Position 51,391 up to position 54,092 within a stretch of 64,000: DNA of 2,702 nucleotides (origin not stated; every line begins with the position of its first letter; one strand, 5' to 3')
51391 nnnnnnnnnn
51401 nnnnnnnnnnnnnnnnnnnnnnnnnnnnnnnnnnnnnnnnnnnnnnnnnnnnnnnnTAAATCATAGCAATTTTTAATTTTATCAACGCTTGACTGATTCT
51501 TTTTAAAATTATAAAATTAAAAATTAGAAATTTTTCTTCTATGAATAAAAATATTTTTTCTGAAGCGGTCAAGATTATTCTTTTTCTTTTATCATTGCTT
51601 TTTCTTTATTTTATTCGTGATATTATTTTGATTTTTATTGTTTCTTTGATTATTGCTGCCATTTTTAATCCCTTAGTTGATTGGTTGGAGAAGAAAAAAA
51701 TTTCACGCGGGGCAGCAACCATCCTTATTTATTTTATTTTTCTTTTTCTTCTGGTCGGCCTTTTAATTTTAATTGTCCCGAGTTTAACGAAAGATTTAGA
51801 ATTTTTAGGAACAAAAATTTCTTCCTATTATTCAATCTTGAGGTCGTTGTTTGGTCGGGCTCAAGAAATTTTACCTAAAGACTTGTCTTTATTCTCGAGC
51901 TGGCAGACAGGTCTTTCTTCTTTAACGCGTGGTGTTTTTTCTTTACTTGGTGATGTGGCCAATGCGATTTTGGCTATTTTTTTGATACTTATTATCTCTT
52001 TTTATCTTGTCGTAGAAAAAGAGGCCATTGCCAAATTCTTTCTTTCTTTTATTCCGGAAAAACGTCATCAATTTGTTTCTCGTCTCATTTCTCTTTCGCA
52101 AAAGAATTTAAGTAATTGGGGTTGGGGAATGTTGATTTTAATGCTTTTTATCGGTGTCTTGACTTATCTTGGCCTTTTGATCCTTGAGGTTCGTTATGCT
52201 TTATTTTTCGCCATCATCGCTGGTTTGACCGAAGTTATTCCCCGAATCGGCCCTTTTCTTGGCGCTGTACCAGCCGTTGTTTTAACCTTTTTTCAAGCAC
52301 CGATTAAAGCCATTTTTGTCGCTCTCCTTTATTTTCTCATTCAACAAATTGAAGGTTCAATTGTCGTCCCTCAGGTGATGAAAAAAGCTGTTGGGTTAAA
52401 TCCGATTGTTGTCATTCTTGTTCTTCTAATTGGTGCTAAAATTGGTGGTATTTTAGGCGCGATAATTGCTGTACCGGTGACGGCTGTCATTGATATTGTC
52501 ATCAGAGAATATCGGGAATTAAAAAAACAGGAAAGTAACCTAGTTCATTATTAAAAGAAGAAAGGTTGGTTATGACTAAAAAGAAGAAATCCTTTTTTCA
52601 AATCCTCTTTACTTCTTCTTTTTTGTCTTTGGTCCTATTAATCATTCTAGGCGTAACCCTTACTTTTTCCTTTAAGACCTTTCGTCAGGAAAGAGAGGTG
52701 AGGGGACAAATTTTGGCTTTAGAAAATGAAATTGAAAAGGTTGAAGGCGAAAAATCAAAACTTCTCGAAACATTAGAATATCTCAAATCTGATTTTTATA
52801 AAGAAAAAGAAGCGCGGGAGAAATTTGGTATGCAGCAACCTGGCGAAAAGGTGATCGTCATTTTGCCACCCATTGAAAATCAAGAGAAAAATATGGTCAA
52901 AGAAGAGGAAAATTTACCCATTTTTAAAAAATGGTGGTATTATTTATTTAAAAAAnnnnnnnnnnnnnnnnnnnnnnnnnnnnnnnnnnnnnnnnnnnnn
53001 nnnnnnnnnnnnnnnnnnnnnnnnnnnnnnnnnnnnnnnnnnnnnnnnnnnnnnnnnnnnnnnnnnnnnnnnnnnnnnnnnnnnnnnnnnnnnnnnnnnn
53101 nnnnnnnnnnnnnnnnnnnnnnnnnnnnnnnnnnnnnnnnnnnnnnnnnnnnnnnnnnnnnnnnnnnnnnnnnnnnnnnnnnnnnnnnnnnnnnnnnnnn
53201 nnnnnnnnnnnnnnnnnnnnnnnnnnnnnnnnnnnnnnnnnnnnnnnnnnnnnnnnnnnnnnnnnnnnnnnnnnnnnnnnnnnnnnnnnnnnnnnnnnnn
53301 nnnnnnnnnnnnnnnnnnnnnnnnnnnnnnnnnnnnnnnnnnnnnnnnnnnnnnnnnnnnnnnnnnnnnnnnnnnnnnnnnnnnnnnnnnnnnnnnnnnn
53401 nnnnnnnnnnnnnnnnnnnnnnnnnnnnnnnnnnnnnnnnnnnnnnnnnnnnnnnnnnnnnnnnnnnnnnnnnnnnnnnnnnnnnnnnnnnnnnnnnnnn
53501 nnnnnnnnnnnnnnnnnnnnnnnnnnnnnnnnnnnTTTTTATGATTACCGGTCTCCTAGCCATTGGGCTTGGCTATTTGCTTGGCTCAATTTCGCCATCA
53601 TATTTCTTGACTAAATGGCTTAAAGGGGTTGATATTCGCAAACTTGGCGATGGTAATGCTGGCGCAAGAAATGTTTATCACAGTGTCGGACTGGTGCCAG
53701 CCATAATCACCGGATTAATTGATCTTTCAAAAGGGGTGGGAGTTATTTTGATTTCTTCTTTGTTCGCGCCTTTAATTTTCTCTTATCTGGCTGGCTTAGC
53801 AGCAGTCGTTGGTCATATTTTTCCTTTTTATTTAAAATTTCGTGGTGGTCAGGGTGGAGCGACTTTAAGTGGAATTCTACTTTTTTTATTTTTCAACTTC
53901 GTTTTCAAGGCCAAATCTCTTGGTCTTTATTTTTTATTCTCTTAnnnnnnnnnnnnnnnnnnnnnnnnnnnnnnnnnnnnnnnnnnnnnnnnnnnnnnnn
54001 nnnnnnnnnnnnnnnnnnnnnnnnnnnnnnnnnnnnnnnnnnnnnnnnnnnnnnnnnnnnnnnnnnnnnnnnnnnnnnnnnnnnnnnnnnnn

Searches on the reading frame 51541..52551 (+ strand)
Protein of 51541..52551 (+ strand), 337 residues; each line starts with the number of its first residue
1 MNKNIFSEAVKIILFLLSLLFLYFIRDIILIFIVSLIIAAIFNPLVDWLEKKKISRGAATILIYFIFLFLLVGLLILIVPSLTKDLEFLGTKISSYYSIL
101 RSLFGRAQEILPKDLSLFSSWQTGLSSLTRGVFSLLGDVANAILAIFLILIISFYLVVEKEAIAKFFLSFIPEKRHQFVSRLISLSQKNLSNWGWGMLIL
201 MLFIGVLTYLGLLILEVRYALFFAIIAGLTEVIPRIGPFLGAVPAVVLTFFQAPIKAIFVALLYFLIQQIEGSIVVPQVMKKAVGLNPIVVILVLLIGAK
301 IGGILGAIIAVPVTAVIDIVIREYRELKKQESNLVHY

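Call 9: search_protein_families(library=pfam, proteins=[window:51541-52551:+], max_evalue=0.001)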
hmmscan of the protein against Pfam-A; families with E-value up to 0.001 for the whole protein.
window:51541-52551:+ (337 aa): 1 family
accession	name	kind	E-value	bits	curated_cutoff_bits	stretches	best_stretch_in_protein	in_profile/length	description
PF01594.21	AI-2E_transport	-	4.8e-67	226.9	34.3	1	12-325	5-327/327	AI-2E family transporter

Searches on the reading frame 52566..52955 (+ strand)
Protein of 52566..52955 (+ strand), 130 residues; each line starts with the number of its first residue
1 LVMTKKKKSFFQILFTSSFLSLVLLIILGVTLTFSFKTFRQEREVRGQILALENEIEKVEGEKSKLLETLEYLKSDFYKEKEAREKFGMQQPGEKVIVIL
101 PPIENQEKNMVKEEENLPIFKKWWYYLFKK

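Call 10: search_protein_families(library=pfam, proteins=[window:52566-52955:+], max_evalue=0.001)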
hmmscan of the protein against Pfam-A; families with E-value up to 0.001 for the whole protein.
window:52566-52955:+ (130 aa): 1 family
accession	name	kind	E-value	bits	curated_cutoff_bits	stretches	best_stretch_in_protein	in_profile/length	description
PF04977.20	DivIC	-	3.9e-12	46.2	28.9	1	24-100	1-78/80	Septum formation initiator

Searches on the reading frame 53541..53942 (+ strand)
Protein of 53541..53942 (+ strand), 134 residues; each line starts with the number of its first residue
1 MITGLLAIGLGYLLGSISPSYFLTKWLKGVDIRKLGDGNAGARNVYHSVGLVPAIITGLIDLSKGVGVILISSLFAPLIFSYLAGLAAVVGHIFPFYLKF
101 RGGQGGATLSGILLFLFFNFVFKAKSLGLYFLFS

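Call 10: search_protein_families(library=pfam, proteins=[window:53541-53942:+], max_evalue=0.001)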
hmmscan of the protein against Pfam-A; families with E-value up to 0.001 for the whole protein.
window:53541-53942:+ (134 aa): 1 family
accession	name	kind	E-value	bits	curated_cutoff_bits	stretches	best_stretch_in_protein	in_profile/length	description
PF02660.20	G3P_acyltransf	-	3.1e-32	112.4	24.1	1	10-121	1-106/164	Glycerol-3-phosphate acyltransferase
